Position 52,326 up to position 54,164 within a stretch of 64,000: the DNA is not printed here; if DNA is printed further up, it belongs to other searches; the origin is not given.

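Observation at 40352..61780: Aryl-polyene / flexirubin-type biosynthetic cluster without dialkylresorcinol (DarA/DarB) genes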

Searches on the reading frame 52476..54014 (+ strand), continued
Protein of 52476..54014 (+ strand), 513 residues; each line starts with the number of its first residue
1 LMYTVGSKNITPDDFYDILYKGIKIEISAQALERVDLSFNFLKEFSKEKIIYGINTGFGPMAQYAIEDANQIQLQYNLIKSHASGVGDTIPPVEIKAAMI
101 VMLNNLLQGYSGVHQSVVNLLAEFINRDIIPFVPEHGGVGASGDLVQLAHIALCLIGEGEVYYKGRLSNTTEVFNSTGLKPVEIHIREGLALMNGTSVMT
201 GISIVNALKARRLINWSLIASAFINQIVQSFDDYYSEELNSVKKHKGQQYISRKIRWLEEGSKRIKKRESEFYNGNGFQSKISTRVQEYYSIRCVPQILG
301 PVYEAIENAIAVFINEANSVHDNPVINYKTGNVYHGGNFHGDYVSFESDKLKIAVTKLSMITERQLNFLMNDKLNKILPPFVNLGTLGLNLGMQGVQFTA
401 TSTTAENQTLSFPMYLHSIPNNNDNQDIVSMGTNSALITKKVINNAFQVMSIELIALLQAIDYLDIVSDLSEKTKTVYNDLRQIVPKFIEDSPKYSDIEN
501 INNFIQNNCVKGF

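Call 32: find_homologous_proteins(query=L014:18525-19433:+, max_evalue=1e-10)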
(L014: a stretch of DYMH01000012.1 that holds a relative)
Query L014:18525-19433:+ (303 aa): 1471 proteins with E <= 1e-10 among 2661 candidates; the best 120 are listed.
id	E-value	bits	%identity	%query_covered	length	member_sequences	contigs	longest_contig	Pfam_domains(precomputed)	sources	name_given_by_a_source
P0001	3.5e-192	655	97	100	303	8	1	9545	-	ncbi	-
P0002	3.9e-146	504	74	100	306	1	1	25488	-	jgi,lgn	jgi:hypothetical protein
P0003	1.4e-126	440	81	80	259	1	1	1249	-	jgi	-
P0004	1.9e-95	338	51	98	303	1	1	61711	-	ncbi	-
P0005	3.2e-95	337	53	100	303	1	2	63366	-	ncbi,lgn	-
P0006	4.3e-95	336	52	100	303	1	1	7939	-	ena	-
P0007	2.6e-94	334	53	97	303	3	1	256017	-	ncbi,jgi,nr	ncbi:MAG: dialkylresorcinol condensing enzyme DarA [Chlorobi bacterium]|nr:dialkylresorcinol condens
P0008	8.3e-94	332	53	91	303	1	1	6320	-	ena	-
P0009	2.5e-93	331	52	97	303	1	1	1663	-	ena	-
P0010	3.3e-93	330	53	97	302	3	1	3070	-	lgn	-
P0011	1.2e-92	328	51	98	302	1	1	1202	PF12682.13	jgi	-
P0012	9.2e-92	325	52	98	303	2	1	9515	PF12682.13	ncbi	-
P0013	1.3e-91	325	52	98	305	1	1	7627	-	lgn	-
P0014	3.5e-91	324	52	98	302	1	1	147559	-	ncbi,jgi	-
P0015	6.1e-91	323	50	100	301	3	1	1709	-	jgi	jgi:flavodoxin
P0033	6.2e-86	306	48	100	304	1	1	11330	-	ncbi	ncbi:MAG TPA: hypothetical protein VIN10_02240 [Bacteroidales bacterium]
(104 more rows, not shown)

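Call 34: search_protein_families(library=pfam, proteins=[L005:19198-19875:+, L005:17425-18060:+, L021:7289-7903:+, L007:5652-6857:+, L021:10120-10686:+, L021:10931-11404:+, L006:21174-21533:+, L017:20090-20839:+], max_evalue=1)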
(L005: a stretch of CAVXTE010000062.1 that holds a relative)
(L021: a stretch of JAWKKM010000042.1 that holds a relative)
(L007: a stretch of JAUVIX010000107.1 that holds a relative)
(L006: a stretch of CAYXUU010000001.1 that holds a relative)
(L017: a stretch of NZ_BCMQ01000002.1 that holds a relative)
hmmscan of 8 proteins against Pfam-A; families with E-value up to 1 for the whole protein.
L005:19198-19875:+ (226 aa): 1 family
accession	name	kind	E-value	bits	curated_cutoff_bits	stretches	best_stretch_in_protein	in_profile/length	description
PF00109.32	ketoacyl-synt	-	0.27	11.2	20.8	1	63-155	83-171/252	Beta-ketoacyl synthase, N-terminal domain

L005:17425-18060:+ (212 aa): 1 family
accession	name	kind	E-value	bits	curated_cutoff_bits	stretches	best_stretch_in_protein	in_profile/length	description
PF03797.25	Autotransporter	-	0.0041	17.3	26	1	154-193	112-152/255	Autotransporter beta-domain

L021:7289-7903:+ (205 aa): 0 families

L007:5652-6857:+ (402 aa): 3 families
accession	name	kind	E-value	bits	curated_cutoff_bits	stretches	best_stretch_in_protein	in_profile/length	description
PF00691.25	OmpA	-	1.8e-05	25.5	27.2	1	311-391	9-89/98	OmpA family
PF06439.18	3keto-disac_hyd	-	0.00046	20.7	26.8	1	118-263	10-159/187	3-keto-disaccharide hydrolase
PF05215.19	Spiralin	-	0.3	12.1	25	1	316-368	28-76/81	Spiralin domain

L021:10120-10686:+ (189 aa): 1 family
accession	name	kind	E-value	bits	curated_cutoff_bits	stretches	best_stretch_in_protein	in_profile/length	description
PF22695.2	EST1-like_DNA_bind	-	0.12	11.8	27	1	41-99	207-265/364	EST1-like DNA-binding domain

L021:10931-11404:+ (158 aa): 1 family
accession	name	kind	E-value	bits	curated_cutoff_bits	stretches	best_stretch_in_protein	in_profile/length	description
PF06969.22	HemN_C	-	0.13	12.8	24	1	103-137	15-52/67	HemN C-terminal domain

L006:21174-21533:+ (120 aa): 1 family
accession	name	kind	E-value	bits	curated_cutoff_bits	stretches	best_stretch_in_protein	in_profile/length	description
PF08713.17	DNA_alkylation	-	6.2e-11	42.8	21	1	6-104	1-112/213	DNA alkylation repair enzyme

L017:20090-20839:+ (250 aa): 10 families
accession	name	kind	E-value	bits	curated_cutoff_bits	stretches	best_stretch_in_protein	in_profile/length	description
PF00005.33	ABC_tran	-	1.8e-32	113.2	25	1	23-166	1-136/137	ABC transporter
PF13304.12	AAA_21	-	2.9e-11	44.4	27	2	139-201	238-303/304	AAA domain, putative AbiEii toxin, Type IV TA system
PF13476.12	AAA_23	-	0.00098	20.2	27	1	20-55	7-41/201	AAA domain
PF02492.25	cobW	-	0.0038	17.3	20.7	1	38-81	5-50/180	CobW/HypB/UreG, nucleotide-binding domain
PF00004.35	AAA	-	0.018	16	21.2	1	38-58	3-23/131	ATPase family associated with various cellular activities (AAA)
PF13555.12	AAA_29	-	0.027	14.6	27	1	35-67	24-55/61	P-loop containing region of AAA domain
PF19993.5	DO-GTPase2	-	0.072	13.2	27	1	37-57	4-24/226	Double-GTPase 2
PF12775.13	AAA_7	-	0.11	12.5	25.8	1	28-82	28-82/181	P-loop containing dynein motor region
PF03193.22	RsgA_GTPase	-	0.18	12.1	30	1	24-56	98-129/174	RsgA GTPase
PF13175.12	AAA_15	-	0.18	11.8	32.1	1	24-60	15-50/374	AAA ATPase domain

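Call 40: find_homologous_proteins(query=L005:19198-19875:+, max_evalue=1e-15)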
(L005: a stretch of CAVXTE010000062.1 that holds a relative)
Query L005:19198-19875:+ (226 aa): 2094 proteins with E <= 1e-15 among 2146 candidates; the best 120 are listed.
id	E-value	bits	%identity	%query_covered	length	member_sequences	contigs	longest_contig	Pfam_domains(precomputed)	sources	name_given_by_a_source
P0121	8.3e-103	360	100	71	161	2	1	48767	-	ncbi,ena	-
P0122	1.9e-82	294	63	92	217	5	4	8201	-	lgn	-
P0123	4.4e-82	293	62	93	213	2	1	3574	-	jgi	-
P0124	8.1e-82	292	61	92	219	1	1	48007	-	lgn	-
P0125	6.3e-81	289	59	95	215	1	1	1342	-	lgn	-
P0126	7.1e-80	285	62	92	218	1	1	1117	-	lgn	-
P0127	1.0e-79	285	60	93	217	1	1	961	-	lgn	-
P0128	1.8e-77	278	59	91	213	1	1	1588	-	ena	-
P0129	3.0e-77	277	58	93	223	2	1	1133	-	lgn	-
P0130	4.4e-77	276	60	90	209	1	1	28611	-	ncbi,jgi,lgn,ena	-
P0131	7.3e-77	276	60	93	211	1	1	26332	-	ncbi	-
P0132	7.4e-77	276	59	92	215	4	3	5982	-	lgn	-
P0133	1.9e-76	274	57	92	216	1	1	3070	-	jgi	-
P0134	5.0e-76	273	59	92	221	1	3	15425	-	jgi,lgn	jgi:hypothetical protein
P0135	9.7e-76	272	58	92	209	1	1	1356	-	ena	-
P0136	1.1e-75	272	58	92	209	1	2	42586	-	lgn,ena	-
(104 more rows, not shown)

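Call 41: find_encoding_contigs(protein=P0124, flank=10000, max_places=4)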
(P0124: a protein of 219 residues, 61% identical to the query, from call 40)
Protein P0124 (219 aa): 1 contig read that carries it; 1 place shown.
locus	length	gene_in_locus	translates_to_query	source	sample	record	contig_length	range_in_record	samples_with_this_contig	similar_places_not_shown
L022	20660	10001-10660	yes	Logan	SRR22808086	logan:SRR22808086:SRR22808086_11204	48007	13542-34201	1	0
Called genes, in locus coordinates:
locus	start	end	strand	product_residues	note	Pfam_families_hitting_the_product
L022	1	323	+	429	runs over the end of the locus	PF00501:AMP-binding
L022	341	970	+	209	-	-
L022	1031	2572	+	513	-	PF00221:Lyase_aromatic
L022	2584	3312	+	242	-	PF00106:adh_short, PF01370:Epimerase (faint), PF08659:KR, PF13561:adh_short_C2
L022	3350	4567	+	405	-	PF00109:ketoacyl-synt, PF02801:Ketoacyl-synt_C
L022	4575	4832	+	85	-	PF00550:PP-binding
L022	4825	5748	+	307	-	PF03279:Lip_A_acyltrans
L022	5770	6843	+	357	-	PF21212:Dimerisation2-like_dom, PF00891:Methyltransf_2, PF13489:Methyltransf_23, PF13649:Methyltransf_25 (faint)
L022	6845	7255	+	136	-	PF22817:ApeP-like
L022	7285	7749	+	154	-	PF13279:4HBT_2, PF03061:4HBT (weak)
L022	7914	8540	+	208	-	-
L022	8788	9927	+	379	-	PF00109:ketoacyl-synt, PF08545:ACP_syn_III (weak), PF02801:Ketoacyl-synt_C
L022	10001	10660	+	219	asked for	-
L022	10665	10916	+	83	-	PF00550:PP-binding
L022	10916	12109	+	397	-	PF00109:ketoacyl-synt, PF02801:Ketoacyl-synt_C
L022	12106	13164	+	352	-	PF13723:Ketoacyl-synt_2, PF00109:ketoacyl-synt (weak)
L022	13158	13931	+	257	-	PF01522:Polysacc_deac_1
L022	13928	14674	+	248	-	PF01522:Polysacc_deac_1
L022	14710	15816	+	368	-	PF08100:Dimerisation, PF00891:Methyltransf_2, PF05175:MTS (weak), PF08242:Methyltransf_12 (weak), PF13649:Methyltransf_25 (faint), PF13847:Methyltransf_31 (weak)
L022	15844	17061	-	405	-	PF00109:ketoacyl-synt, PF00108:Thiolase_N (weak), PF02801:Ketoacyl-synt_C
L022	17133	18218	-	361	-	PF02737:3HCDH_N, PF00725:3HCDH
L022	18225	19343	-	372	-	PF00109:ketoacyl-synt (faint), PF08545:ACP_syn_III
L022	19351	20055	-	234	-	PF00378:ECH_1, PF16113:ECH_2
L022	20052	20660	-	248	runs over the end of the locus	PF00378:ECH_1, PF16113:ECH_2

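Call 42: find_encoding_contigs(protein=P0136, flank=10000, max_places=4)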
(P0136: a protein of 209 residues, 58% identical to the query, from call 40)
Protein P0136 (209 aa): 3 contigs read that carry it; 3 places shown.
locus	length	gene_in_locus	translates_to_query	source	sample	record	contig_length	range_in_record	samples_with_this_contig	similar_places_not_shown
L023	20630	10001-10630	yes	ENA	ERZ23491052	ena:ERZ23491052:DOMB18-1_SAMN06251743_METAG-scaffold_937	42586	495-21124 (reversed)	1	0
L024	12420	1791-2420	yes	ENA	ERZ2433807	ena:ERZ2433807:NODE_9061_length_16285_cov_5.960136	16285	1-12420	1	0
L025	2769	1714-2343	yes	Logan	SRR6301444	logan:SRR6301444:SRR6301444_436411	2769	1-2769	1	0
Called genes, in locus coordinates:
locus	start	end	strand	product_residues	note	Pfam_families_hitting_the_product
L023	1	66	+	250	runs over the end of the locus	PF00106:adh_short, PF01370:Epimerase (weak), PF08659:KR, PF13561:adh_short_C2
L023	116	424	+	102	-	PF01909:NTP_transf_2, PF18765:Polbeta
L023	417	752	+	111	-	PF01934:HepT-like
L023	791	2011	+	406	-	PF00109:ketoacyl-synt, PF02801:Ketoacyl-synt_C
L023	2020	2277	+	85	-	PF00550:PP-binding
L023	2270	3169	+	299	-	PF03279:Lip_A_acyltrans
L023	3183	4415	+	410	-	PF00070:Pyr_redox (faint), PF01494:FAD_binding_3, PF03486:HI0933_like (faint), PF04820:Trp_halogenase, PF07992:Pyr_redox_2 (faint), PF12831:FAD_oxidored, PF01266:DAO (weak), PF04820:Trp_halogenase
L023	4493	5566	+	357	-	PF21212:Dimerisation2-like_dom, PF00891:Methyltransf_2, PF13489:Methyltransf_23 (weak)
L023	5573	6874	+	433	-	-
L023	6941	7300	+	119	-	PF22817:ApeP-like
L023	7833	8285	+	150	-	PF13279:4HBT_2, PF03061:4HBT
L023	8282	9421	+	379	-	PF00109:ketoacyl-synt, PF08545:ACP_syn_III, PF02801:Ketoacyl-synt_C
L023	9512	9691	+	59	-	PF04326:SLFN_AlbA_2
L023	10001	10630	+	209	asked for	-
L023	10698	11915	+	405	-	PF18962:Por_Secre_tail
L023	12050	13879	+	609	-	PF00515:TPR_1 (faint), PF13374:TPR_10 (faint), PF07719:TPR_2 (faint), PF13424:TPR_12, PF13176:TPR_7 (faint), PF28559:TPR_SusR (weak), PF13424:TPR_12 (weak)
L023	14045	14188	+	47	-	-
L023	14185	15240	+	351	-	PF18962:Por_Secre_tail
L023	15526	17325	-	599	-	PF02386:TrkH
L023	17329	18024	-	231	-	PF01210:NAD_Gly3P_dh_N (weak), PF02254:TrkA_N, PF03807:F420_oxidored (weak), PF02080:TrkA_C (weak)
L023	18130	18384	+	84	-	PF00550:PP-binding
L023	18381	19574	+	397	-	PF00109:ketoacyl-synt, PF00108:Thiolase_N (faint), PF02801:Ketoacyl-synt_C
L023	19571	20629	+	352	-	PF13723:Ketoacyl-synt_2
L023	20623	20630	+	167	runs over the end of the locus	?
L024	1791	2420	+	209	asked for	-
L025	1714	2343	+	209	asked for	-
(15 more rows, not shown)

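Call 45: find_encoding_contigs(protein=P0007, flank=10000, max_places=2)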
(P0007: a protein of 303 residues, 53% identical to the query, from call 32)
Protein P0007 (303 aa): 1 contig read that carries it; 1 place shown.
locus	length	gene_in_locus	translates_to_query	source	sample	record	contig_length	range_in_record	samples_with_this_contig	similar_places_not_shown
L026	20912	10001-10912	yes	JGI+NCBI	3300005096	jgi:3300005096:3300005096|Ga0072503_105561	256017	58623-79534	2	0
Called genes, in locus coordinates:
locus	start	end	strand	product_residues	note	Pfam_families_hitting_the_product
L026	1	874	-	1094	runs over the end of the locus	PF00580:UvrD-helicase, PF13245:AAA_19 (faint), PF13361:UvrD_C, PF13538:UvrD_C_2 (faint)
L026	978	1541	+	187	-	PF01925:TauE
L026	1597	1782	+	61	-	-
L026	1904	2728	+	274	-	PF01145:Band_7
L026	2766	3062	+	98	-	PF04977:DivIC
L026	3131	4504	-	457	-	PF00111:Fer2, PF01799:Fer2_2, PF00941:FAD_binding_5, PF03450:CO_deh_flav_C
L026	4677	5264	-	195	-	-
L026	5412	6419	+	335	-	PF08545:ACP_syn_III, PF08541:ACP_syn_III_C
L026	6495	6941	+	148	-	-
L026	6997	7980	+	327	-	PF14399:BtrH_N, PF16169:DUF4872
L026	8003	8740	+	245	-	PF00005:ABC_tran, PF13304:AAA_21 (weak)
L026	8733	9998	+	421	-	PF12698:ABC2_membrane_3, PF01061:ABC2_membrane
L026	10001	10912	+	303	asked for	-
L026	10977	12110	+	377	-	PF08541:ACP_syn_III_C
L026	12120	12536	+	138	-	PF22817:ApeP-like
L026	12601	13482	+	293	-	-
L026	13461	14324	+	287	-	PF01882:DUF58, PF13519:VWA_2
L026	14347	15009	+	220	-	PF03167:UDG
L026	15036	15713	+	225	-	-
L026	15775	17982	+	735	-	PF00478:IMPDH (faint), PF03060:NMO, PF00675:Peptidase_M16, PF05193:Peptidase_M16_C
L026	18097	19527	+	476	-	PF00375:SDF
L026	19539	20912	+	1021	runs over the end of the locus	PF00005:ABC_tran, PF19055:ABC2_membrane_7 (faint), PF01061:ABC2_membrane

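Call 46: find_encoding_contigs(protein=P0033, flank=10000, max_places=2)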
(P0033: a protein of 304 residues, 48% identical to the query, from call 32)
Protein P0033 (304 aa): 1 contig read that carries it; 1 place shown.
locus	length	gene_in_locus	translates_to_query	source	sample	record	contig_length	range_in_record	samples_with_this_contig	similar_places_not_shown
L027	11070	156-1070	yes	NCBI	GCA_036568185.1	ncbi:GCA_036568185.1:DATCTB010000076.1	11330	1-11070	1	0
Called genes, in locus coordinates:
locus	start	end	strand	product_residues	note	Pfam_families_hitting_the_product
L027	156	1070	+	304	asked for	-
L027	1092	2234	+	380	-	PF08545:ACP_syn_III (faint), PF08541:ACP_syn_III_C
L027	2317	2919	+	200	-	-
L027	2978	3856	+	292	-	PF04383:KilA-N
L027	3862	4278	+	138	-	PF22817:ApeP-like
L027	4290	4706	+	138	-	-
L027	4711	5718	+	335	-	PF14399:BtrH_N, PF16169:DUF4872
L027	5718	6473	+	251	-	PF00005:ABC_tran, PF13304:AAA_21 (weak)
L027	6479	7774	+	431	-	PF12698:ABC2_membrane_3, PF01061:ABC2_membrane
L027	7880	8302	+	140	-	PF01643:Acyl-ACP_TE (weak), PF13279:4HBT_2, PF03061:4HBT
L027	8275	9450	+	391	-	PF00109:ketoacyl-synt, PF08545:ACP_syn_III (weak), PF02801:Ketoacyl-synt_C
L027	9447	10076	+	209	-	-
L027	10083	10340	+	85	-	PF00550:PP-binding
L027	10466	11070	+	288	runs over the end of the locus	PF00109:ketoacyl-synt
